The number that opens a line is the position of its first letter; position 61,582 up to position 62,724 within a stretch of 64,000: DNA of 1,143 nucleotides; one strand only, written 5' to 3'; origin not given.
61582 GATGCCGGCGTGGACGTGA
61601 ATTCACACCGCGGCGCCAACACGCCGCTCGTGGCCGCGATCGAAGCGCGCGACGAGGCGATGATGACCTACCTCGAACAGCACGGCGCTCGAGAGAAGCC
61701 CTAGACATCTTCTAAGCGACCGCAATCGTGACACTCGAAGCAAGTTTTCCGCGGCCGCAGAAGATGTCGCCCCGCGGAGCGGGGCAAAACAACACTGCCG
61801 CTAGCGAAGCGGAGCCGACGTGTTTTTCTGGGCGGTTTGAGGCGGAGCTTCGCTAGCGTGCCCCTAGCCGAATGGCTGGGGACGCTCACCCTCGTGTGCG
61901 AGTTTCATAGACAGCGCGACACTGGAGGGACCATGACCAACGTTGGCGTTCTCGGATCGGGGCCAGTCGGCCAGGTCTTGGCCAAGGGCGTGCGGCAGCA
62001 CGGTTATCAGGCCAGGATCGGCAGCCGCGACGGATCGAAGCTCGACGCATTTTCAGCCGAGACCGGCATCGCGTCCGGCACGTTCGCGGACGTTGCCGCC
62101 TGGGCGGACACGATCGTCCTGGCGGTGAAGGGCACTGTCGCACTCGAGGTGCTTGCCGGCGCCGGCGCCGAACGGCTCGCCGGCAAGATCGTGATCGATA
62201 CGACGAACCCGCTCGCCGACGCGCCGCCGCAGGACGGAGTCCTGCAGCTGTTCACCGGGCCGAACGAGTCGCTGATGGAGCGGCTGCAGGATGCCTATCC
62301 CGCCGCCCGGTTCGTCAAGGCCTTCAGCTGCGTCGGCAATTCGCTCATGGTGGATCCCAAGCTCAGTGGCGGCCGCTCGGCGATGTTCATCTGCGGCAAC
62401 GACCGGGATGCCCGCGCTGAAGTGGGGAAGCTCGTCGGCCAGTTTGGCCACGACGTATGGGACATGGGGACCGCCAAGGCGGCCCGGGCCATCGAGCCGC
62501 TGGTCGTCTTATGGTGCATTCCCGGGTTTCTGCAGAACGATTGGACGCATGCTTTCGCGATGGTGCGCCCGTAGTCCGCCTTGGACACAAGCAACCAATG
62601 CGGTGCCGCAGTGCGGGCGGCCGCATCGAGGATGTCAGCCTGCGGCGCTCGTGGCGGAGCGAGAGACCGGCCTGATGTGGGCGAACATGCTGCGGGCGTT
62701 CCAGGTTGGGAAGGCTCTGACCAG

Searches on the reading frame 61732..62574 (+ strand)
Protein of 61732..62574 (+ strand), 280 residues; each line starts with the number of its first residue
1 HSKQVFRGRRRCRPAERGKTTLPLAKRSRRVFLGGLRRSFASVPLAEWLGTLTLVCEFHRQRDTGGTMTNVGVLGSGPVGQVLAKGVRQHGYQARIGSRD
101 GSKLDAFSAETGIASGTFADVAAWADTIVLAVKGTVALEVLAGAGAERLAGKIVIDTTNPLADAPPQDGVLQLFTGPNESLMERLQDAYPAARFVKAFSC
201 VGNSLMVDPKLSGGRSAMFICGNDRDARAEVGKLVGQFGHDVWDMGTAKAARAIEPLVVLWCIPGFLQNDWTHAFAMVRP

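Call 49: search_protein_families(library=pfam, proteins=[window:61732-62574:+], max_evalue=0.00001)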
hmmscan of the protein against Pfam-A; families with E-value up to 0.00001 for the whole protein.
window:61732-62574:+ (280 aa): 2 families
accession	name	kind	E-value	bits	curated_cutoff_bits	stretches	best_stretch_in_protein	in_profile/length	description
PF03807.23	F420_oxidored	-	6.5e-16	59.1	21.6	1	71-160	2-94/94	NADP oxidoreductase coenzyme F420-dependent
PF03446.21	NAD_binding_2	-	1.4e-06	28.8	21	1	70-159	1-94/161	NAD binding domain of 6-phosphogluconate dehydrogenase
